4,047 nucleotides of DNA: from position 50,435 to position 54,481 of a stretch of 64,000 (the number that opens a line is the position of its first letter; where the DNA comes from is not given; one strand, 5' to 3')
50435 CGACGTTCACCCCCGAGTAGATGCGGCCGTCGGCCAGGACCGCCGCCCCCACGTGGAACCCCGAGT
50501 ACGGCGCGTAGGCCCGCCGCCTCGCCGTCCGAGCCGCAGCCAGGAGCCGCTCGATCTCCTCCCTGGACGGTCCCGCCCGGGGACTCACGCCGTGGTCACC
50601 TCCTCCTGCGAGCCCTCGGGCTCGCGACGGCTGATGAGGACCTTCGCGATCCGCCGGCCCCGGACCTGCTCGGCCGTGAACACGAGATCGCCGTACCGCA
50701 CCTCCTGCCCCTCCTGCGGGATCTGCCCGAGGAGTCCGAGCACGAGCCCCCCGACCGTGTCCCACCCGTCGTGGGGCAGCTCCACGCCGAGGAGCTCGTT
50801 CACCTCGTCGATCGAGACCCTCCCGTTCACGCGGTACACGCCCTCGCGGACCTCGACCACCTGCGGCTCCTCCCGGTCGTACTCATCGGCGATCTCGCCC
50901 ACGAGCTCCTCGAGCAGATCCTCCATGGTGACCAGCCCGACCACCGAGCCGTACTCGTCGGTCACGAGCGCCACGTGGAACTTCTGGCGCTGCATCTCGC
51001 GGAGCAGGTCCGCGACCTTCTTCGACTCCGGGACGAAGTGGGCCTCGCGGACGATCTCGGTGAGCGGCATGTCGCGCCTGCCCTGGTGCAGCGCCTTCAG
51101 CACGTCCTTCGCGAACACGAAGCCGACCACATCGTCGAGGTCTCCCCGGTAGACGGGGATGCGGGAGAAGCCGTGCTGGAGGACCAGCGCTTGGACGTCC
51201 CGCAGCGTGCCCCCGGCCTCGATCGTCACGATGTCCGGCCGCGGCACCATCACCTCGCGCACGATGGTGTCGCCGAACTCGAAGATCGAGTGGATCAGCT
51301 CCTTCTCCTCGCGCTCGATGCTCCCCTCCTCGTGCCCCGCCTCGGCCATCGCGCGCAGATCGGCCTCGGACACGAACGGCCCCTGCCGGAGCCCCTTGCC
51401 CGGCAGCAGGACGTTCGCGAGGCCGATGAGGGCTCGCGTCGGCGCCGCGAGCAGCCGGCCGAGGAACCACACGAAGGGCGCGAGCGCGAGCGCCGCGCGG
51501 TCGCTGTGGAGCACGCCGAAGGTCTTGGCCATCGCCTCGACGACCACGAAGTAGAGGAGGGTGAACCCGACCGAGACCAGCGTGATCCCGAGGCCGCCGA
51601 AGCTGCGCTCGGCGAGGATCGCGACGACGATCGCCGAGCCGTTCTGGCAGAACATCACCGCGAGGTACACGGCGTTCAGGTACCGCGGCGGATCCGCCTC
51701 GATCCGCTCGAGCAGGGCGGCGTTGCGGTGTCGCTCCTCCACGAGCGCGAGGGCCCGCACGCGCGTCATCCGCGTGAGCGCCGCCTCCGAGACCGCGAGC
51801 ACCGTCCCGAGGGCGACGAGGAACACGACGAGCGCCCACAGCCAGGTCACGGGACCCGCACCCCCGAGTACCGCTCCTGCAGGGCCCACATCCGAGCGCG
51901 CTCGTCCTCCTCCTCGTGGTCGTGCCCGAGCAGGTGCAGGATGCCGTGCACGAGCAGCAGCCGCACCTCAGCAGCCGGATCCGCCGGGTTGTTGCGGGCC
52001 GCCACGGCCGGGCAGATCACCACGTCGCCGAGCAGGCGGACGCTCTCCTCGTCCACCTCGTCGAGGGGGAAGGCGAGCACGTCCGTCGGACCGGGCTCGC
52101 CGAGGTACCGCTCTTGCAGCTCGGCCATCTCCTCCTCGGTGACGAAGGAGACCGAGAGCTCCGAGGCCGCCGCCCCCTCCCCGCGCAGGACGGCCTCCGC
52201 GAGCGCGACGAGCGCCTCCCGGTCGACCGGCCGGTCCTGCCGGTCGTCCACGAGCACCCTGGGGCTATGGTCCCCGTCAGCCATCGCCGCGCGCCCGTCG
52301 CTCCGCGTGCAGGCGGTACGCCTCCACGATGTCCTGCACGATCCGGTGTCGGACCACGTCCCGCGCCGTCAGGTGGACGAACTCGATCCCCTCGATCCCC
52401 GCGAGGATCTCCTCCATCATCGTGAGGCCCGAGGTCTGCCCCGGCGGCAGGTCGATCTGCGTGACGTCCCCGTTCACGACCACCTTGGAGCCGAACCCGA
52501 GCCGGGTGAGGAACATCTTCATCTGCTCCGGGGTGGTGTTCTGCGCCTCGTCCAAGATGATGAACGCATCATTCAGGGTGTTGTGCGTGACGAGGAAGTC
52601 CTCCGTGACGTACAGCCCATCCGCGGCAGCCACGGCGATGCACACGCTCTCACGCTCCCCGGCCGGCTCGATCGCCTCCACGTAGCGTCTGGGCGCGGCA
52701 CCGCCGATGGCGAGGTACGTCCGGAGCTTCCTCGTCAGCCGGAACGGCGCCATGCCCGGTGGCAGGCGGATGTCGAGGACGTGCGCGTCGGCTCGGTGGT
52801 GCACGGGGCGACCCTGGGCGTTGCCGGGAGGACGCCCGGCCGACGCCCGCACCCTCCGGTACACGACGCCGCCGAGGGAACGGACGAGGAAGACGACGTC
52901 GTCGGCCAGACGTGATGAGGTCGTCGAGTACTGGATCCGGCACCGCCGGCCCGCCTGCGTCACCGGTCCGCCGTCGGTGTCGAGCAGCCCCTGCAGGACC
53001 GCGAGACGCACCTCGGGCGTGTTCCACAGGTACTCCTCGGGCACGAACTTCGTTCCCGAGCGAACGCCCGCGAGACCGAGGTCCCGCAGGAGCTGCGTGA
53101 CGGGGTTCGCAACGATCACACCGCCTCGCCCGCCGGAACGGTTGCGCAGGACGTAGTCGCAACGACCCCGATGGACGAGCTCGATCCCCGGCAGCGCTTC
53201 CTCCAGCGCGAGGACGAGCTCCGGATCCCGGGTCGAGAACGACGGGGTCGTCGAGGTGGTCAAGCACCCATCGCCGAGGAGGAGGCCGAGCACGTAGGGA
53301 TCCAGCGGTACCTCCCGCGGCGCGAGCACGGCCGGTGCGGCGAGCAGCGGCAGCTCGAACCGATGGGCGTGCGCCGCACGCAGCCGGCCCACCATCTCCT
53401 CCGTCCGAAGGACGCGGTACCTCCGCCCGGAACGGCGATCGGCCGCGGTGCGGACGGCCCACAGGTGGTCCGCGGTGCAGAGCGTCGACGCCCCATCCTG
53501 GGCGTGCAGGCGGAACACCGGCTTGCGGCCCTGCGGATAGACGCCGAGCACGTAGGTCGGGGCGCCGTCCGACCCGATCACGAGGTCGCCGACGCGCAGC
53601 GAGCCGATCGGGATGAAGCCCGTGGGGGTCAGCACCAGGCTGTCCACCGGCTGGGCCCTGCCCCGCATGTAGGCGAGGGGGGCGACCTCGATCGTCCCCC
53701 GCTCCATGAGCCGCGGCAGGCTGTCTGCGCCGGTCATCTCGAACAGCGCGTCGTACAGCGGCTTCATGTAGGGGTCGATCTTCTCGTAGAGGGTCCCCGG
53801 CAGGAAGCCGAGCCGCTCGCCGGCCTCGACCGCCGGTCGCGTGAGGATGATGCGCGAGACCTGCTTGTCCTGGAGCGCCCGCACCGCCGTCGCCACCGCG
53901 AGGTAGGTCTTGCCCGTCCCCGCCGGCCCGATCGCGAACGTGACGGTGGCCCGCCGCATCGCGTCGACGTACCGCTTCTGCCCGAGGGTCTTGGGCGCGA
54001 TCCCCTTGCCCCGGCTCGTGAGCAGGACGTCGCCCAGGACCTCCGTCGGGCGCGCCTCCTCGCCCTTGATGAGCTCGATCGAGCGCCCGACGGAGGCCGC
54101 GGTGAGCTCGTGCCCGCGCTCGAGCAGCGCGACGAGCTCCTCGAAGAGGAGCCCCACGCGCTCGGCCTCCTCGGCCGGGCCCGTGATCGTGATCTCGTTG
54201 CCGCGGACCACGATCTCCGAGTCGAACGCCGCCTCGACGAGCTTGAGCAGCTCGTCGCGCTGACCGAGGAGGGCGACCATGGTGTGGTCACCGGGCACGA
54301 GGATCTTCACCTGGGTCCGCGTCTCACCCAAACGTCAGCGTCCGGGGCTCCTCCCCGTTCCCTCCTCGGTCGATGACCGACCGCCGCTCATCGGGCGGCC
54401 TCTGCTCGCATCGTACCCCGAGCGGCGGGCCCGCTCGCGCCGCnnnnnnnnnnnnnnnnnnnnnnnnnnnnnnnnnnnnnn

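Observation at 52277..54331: PhoH ATPase carries a full-size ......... intein with an atypical Ala1/Thr+1 junction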

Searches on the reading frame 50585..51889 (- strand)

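Call 35: search_protein_families(library=pfam, proteins=[window:50585-51889:-], max_evalue=0.00001)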
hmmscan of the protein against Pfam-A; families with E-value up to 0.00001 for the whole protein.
window:50585-51889:- (434 aa): 3 families
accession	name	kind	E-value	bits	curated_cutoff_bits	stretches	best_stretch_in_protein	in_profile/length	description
PF01595.25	CNNM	-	6e-29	101.4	28.4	1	20-195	2-181/181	Cyclin M transmembrane N-terminal domain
PF03471.22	CorC_HlyC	-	7.5e-23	80.8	27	1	346-422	2-80/81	Transporter associated domain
PF00571.33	CBS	-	1.4e-19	70.5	24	2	281-330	7-56/57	CBS domain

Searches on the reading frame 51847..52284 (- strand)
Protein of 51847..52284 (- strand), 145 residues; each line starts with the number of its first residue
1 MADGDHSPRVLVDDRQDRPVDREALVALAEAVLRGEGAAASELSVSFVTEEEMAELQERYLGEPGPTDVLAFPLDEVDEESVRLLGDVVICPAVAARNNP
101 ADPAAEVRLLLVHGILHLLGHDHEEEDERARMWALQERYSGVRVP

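Call 35: search_protein_families(library=pfam, proteins=[window:51847-52284:-], max_evalue=0.00001)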
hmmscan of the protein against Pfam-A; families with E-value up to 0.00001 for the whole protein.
window:51847-52284:- (145 aa): 1 family
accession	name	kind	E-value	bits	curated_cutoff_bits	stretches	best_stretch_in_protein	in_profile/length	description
PF02130.23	YbeY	-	3.3e-29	101.8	25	1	30-139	16-125/129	Endoribonuclease YbeY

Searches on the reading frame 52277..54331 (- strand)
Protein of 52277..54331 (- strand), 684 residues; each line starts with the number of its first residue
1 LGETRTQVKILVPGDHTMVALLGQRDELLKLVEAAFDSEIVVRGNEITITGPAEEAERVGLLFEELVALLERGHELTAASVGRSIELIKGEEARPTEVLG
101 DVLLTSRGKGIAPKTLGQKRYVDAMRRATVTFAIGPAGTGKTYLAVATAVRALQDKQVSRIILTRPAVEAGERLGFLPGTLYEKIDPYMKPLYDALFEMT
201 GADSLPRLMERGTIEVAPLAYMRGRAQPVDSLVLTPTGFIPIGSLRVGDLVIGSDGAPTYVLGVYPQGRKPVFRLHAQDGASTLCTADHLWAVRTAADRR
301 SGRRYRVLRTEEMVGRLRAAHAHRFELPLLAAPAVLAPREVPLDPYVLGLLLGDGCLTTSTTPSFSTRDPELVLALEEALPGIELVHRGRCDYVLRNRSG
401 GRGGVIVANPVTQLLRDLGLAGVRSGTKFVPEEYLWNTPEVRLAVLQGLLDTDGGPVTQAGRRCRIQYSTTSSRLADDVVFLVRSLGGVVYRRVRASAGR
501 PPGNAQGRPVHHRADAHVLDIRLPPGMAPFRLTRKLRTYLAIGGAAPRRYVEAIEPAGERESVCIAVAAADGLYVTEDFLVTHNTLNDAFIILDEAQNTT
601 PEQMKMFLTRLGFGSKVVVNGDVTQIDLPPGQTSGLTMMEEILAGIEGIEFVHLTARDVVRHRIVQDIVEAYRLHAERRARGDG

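Call 3: search_protein_families(library=pfam, proteins=[window:52277-54331:-], max_evalue=0.1)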
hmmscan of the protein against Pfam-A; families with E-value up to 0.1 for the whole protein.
window:52277-54331:- (684 aa): 12 families
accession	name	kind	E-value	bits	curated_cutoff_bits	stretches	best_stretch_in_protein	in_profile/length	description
PF02562.22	PhoH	-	4.7e-89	297.7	27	2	111-226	2-117/205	PhoH-like protein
PF14528.11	LAGLIDADG_3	-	1.8e-09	38.1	22.5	1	440-500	1-60/82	LAGLIDADG-like domain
PF13245.12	AAA_19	-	1.5e-06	28.9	25.1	1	118-174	1-57/134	AAA domain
PF13604.12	AAA_30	-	7.5e-06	26.2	27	1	117-174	5-62/191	AAA domain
PF13401.12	AAA_22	-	0.00029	21.6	27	0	127-153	4-30/130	AAA domain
PF01695.23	IstB_IS21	-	0.0015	18.5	24.1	1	119-154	83-118/238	IstB-like ATP binding protein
PF00270.35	DEAD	-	0.01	16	26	0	117-166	3-53/167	DEAD/DEAH box helicase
PF13481.12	AAA_25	-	0.018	15.1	27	1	123-158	28-63/195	AAA domain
PF13403.11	Hint_2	-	0.022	15.5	28.4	1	230-263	6-39/147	Hint domain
PF05707.18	Zot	-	0.026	14.4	20.3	0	130-164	2-34/197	Zonular occludens toxin (Zot)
PF25199.1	nSTAND_NTPase5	-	0.027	14.7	34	1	123-162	36-75/145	Novel STAND NTPase 5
PF05203.21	Hom_end_hint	-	0.089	13.2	32.1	0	242-298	18-82/228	Hom_end-associated Hint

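Call 4: search_protein_families(library=ncbifam, proteins=[window:52277-54331:-], max_evalue=0.1)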
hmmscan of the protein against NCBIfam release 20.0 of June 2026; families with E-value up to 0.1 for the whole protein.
window:52277-54331:- (684 aa): 9 families
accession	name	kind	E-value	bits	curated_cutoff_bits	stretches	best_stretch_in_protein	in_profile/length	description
NF007827.1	PRK10536.1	equivalog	4.2e-55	186.9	380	2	110-226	48-166/253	phosphate starvation-inducible protein PhoH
NF053827.1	RNA5-3helPhoH2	equivalog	6.3e-24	84.8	680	2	135-227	244-338/427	RNA 5'-3' helicase PhoH2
NF005852.0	PRK07773.1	equivalog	1.2e-12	47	780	1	261-487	442-659/886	replicative DNA helicase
NF038098.1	GyrA_w_intein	exception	2.9e-07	28.8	1850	1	419-500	313-393/1232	intein-containing DNA gyrase subunit A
NF045703.1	rSAM_Tes_intein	exception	3.8e-05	21.7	1700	1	426-494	447-512/1040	tetraether lipid synthase Tes, intein-containing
NF038214.1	IS21_help_AAA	equivalog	0.0006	19.6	200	1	126-156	88-118/232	IS21-like element helper ATPase IstB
NF006616.1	PRK09183.1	subfamily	0.015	14.5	300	1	113-161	85-133/253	IS21-like element helper ATPase IstB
NF005098.0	PRK06526.1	subfamily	0.038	13.4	296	1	131-155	112-136/266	transposase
NF007072.0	PRK09519.1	equivalog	0.054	11.8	1024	1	386-522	410-540/790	intein-containing recombinase RecA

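Call 17: find_related_loci(query=window:52277-54331:-, collection=genome_contigs, flank=6000)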
Query window:52277-54331:- (684 aa) in genome_contigs; peptide patterns used: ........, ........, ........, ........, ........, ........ (x = any residue, [..] = any of these).
600 stretches matched a pattern (row limit reached: there are more); 587 encode a relative of the query (tblastn E <= 1e-3); the best 80 are kept; 80 distinct loci.
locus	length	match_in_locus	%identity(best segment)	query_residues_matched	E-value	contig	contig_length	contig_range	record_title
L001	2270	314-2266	63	4-672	0e+0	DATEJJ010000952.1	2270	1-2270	MAG TPA_asm: Rugosimonospora sp. isolate SMAG_U8861 k141_699245, whole genome shotgun sequence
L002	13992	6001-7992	63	6-672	0e+0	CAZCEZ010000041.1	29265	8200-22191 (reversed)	MAG TPA_asm: uncultured Acidimicrobiaceae bacterium isolate SRP321284_co1_123 genome assembly, contig: NODE_1804_length_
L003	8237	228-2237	57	3-672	0e+0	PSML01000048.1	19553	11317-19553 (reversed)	MAG: Meiothermus sp. isolate ERB_29_2 NODE_621_length_19553_cov_3.180563, whole genome shotgun sequence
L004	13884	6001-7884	57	7-683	0e+0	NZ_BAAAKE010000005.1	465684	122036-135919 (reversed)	Saccharothrix xinjiangensis strain JCM 12329 sequence005, whole genome shotgun sequence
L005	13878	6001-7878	57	3-677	0e+0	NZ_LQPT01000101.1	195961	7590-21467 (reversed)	Mycobacterium sherrisii strain ATCC BAA-832 contig_74, whole genome shotgun sequence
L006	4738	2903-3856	90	6-681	7e-122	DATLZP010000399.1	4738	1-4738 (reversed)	MAG TPA_asm: Actinomycetota bacterium isolate SMAG_U13301 k141_28724, whole genome shotgun sequence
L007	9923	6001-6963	90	6-684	1e-120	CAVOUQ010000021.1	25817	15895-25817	MAG: uncultured Actinomycetes bacterium isolate MFD10007.bin.2.82 genome assembly, contig: contig_45092, whole genome sh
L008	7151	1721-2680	90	6-684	1e-119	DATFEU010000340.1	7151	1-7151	MAG TPA_asm: Actinomycetota bacterium isolate SMAG_U8616 k141_2723823, whole genome shotgun sequence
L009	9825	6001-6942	73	7-672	7e-97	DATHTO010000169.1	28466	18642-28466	MAG TPA_asm: Actinomycetota bacterium isolate SMAG_U16079 k141_782122, whole genome shotgun sequence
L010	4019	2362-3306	67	7-678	9e-86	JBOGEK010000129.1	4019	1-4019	MAG: Acidothermaceae bacterium isolate TC-S_metawrap_bin.181 k127_3082357, whole genome shotgun sequence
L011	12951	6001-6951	62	4-677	4e-84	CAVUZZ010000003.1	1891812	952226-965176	MAG: uncultured Actinomycetes bacterium isolate MFD05567.bin.2.19 genome assembly, contig: contig_18077, whole genome sh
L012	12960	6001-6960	67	4-684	3e-83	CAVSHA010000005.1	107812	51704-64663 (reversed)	MAG: uncultured Acidimicrobiaceae bacterium isolate MFD01476.bin.2.29 genome assembly, contig: contig_16958, whole genom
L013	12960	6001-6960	66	4-684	8e-83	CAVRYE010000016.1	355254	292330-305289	MAG: uncultured Acidimicrobiaceae bacterium isolate MFD04780.bin.1.197 genome assembly, contig: contig_5803, whole genom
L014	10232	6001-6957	63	4-679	6e-82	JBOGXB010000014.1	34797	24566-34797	MAG: Actinomycetota bacterium isolate SD8036_metabat2.bin.35 NODE_461_length_34797_cov_1.540410, whole genome shotgun se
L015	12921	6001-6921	60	6-672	7e-79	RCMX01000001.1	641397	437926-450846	MAG: Actinobacteria bacterium isolate 1MN72D_65_13 NODE_4_length_641451_cov_7_62998, whole genome shotgun sequence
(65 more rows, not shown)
